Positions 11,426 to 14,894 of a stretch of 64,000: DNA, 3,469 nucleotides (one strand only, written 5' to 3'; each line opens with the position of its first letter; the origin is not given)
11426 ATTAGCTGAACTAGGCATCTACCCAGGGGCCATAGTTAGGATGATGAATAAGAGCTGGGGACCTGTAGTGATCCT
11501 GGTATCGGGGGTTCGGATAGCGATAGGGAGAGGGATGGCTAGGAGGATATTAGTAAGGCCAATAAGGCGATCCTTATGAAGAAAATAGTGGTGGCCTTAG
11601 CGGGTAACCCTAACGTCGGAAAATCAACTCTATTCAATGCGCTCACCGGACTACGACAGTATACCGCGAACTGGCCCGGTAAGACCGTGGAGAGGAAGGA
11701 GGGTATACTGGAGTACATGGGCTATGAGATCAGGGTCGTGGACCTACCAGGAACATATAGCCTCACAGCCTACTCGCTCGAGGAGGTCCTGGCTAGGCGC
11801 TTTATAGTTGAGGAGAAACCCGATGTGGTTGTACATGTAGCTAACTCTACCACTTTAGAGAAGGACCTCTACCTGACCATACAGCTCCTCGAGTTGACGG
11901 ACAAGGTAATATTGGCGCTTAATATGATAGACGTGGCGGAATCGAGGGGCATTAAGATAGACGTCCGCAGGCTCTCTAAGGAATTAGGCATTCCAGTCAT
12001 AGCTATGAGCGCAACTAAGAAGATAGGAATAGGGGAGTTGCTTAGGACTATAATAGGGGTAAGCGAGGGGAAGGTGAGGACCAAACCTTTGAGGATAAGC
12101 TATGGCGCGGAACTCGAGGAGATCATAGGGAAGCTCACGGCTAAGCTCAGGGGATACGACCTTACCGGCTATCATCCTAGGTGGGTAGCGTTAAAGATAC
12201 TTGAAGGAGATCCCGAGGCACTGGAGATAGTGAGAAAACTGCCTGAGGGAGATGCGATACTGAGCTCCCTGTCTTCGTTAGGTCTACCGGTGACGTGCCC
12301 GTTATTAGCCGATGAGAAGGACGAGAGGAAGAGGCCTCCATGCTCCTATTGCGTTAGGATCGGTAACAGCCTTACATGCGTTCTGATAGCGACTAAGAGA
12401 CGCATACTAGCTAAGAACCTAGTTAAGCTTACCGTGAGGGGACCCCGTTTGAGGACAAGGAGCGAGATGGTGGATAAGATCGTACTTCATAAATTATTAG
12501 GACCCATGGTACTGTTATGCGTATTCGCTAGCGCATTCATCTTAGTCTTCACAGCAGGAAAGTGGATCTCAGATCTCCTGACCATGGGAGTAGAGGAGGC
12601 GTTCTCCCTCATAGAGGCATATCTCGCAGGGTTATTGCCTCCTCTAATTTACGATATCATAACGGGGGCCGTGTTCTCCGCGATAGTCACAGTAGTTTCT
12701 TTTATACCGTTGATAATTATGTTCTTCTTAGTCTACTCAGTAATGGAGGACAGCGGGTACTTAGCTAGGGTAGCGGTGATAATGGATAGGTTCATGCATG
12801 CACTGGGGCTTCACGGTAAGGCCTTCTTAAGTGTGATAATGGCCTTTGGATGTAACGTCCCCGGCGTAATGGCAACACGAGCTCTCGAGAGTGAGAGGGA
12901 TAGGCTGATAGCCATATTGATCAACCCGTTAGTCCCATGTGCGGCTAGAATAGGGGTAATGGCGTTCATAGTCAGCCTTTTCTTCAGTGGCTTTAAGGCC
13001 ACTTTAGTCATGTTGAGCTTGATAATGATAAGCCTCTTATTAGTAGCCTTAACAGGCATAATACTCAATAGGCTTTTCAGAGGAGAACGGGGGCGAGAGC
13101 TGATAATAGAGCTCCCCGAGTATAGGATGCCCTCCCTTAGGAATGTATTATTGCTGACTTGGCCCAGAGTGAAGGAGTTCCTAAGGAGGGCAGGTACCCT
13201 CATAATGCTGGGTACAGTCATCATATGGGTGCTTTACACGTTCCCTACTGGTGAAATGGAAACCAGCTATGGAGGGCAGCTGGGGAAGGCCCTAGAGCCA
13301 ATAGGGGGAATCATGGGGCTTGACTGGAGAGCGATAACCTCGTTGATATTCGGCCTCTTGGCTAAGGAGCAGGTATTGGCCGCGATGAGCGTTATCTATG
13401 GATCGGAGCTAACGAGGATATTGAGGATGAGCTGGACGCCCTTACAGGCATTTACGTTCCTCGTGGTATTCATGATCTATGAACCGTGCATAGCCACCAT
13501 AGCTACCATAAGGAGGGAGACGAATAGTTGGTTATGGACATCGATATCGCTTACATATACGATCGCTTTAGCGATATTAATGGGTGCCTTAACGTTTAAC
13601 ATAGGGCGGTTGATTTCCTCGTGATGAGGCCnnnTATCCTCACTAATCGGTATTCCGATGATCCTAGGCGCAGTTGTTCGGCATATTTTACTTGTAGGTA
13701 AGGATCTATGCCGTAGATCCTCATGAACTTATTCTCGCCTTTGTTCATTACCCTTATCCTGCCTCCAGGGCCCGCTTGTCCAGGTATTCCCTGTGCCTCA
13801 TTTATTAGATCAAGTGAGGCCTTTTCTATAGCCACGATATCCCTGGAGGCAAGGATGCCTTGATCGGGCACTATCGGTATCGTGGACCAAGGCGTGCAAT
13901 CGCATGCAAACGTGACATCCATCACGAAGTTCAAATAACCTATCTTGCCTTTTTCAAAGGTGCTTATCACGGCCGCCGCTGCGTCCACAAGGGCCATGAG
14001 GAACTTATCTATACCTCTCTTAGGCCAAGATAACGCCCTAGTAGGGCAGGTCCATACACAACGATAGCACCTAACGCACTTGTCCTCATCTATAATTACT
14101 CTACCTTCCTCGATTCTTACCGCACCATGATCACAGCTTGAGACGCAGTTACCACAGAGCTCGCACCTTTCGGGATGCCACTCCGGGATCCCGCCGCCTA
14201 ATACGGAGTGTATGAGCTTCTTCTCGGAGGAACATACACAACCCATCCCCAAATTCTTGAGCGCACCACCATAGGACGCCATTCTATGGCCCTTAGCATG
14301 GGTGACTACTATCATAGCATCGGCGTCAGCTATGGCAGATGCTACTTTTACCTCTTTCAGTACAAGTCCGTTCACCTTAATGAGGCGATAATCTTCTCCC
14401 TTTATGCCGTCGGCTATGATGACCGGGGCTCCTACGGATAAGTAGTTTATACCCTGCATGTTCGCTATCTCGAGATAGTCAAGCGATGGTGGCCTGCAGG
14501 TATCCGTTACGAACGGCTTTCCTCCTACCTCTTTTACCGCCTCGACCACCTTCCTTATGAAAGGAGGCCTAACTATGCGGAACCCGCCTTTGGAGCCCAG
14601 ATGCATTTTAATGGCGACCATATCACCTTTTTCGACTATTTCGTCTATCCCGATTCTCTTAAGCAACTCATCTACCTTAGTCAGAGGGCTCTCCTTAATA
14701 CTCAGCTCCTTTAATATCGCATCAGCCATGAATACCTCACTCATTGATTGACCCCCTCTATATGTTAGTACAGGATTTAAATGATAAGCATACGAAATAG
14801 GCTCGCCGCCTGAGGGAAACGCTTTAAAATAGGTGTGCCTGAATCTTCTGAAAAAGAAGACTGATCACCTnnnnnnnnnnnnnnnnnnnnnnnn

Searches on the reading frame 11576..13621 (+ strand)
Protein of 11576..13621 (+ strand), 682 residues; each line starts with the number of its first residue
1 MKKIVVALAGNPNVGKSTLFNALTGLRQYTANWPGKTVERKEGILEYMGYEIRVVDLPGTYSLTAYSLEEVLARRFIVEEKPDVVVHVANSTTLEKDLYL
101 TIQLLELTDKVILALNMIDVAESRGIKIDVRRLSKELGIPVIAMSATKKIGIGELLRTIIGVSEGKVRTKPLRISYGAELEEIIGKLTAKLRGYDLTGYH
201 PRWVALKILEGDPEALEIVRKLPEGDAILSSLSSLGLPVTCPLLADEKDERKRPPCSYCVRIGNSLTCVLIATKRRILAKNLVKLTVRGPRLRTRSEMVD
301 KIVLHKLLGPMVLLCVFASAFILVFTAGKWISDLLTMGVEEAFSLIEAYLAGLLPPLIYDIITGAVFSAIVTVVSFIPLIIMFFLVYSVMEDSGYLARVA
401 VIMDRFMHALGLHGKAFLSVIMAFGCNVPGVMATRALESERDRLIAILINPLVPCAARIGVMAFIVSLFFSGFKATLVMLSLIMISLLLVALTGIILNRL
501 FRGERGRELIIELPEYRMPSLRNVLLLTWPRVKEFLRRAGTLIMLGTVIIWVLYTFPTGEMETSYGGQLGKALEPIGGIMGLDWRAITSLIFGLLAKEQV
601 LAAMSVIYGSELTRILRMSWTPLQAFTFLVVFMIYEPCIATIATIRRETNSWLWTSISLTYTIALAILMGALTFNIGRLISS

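Call 74: search_protein_families(library=pfam, proteins=[window:11576-13621:+], max_evalue=0.00001)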
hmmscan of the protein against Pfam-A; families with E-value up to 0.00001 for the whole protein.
window:11576-13621:+ (682 aa): 5 families
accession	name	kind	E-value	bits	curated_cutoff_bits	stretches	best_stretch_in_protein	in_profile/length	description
PF02421.24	FeoB_N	-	5.3e-64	214.9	27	1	5-159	2-156/156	Ferrous iron transport protein B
PF07670.19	Gate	-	2.6e-35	121.5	29.6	2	374-467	2-102/104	Nucleoside recognition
PF01926.29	MMR_HSR1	-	1.6e-21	76.9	21.9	1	6-116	2-112/113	50S ribosome-binding GTPase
PF07664.17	FeoB_C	-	3.7e-15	55.8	26.6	1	479-531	1-54/54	Ferrous iron transport protein B C terminus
PF17910.6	FeoB_Cyto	-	5.2e-10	40.1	23.4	1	176-228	1-53/90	FeoB cytosolic helical domain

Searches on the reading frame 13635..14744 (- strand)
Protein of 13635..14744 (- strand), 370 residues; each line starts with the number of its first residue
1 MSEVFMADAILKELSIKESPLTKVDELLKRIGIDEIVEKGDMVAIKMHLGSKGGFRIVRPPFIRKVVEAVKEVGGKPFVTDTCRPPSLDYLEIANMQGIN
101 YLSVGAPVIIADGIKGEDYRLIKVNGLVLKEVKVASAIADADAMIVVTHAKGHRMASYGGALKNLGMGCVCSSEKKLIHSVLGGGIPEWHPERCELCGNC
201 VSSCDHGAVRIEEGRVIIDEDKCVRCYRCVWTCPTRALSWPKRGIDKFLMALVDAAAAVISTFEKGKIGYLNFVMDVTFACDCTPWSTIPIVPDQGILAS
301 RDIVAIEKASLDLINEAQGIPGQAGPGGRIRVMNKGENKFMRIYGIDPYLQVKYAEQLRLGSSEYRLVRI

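Call 74: search_protein_families(library=pfam, proteins=[window:13635-14744:-], max_evalue=0.00001)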
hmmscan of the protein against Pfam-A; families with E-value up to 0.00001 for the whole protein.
window:13635-14744:- (370 aa): 8 families
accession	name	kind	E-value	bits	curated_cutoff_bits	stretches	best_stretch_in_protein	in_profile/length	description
PF04015.17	DUF362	-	1.2e-48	166.2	24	1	43-311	1-199/200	Domain of unknown function (DUF362)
PF00037.32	Fer4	-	1.2e-13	50.6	21.1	1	216-238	1-23/24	4Fe-4S binding domain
PF12837.12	Fer4_6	-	4.1e-11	42.7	25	1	217-238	3-24/24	4Fe-4S binding domain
PF12797.12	Fer4_2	-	7.4e-09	35.4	24.5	0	215-235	2-22/22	4Fe-4S binding domain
PF12838.12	Fer4_7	-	7.9e-08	33.1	27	1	193-237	1-52/52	4Fe-4S dicluster domain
PF13237.11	Fer4_10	-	3.6e-07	30.4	25.5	0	190-234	5-53/53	4Fe-4S dicluster domain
PF13187.11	Fer4_9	-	1.7e-06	28.4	27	1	193-237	1-51/52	4Fe-4S dicluster domain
PF13484.11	Fer4_16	-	6.8e-06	27.2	30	0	222-241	1-20/66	4Fe-4S double cluster binding domain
